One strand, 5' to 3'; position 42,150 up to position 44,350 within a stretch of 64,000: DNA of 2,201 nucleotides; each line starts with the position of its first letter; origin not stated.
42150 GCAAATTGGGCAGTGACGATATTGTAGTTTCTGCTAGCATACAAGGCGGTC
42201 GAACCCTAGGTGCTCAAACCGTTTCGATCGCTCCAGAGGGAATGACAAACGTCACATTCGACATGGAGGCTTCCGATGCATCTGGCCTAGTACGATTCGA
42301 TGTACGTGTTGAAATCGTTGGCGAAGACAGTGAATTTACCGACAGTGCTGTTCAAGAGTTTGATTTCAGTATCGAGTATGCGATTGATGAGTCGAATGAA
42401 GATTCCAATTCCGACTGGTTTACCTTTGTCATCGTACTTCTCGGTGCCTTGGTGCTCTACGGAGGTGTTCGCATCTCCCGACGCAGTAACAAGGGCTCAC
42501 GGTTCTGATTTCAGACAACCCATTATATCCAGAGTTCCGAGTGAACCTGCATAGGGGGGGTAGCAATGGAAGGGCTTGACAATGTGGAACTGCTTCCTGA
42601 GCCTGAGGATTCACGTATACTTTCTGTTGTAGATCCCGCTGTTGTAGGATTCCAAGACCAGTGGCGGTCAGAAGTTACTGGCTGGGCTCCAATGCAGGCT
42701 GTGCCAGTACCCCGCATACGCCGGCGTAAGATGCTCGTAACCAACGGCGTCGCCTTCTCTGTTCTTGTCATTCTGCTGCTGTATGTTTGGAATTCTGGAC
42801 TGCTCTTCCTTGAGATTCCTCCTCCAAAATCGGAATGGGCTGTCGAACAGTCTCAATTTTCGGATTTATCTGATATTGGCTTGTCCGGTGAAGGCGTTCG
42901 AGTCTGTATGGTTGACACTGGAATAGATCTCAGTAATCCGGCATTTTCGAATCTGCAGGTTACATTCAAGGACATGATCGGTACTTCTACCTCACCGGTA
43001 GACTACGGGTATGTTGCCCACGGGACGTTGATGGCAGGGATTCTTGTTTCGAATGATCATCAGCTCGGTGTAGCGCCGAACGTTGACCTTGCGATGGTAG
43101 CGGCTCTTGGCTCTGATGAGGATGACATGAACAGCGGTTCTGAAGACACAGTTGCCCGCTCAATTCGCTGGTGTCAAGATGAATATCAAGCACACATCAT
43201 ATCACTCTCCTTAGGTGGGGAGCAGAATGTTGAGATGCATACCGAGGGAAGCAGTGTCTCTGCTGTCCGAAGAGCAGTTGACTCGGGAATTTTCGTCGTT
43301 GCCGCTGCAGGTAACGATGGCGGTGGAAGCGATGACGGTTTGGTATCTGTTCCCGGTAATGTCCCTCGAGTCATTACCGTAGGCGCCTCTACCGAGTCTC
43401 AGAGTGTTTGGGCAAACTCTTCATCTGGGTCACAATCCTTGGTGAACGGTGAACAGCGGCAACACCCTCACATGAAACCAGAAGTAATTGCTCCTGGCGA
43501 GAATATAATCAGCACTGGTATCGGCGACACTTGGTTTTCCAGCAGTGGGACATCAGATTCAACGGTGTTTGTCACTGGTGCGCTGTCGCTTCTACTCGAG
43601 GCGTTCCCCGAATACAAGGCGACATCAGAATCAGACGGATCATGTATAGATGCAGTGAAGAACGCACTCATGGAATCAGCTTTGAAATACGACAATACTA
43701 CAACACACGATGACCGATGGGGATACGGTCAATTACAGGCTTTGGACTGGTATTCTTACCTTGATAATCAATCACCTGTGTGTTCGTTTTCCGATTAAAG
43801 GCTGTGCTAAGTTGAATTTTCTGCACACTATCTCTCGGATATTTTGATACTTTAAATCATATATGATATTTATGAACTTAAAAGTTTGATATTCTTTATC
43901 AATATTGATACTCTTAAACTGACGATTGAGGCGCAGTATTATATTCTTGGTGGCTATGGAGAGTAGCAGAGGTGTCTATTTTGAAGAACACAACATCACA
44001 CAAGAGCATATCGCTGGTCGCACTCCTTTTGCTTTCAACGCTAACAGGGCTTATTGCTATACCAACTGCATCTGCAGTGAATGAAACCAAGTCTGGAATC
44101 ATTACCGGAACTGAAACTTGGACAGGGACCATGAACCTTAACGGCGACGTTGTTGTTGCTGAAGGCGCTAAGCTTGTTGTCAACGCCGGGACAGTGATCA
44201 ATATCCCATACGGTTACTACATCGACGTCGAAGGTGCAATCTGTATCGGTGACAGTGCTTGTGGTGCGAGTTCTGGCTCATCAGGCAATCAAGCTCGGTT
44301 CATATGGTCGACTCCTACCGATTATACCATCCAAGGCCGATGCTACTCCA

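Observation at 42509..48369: OST fusion is followed by a membrane-anchored S8 subtilase and a 1465-aa beta-helix surface protein: candidate surface-glycoprotein maturation module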

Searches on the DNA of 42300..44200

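Call 76: search_rna_families(source=window, start=42300, end=44200, threshold=evalue, max_evalue=1)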
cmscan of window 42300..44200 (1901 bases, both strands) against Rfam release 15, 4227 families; matches with E-value up to 1: 0.
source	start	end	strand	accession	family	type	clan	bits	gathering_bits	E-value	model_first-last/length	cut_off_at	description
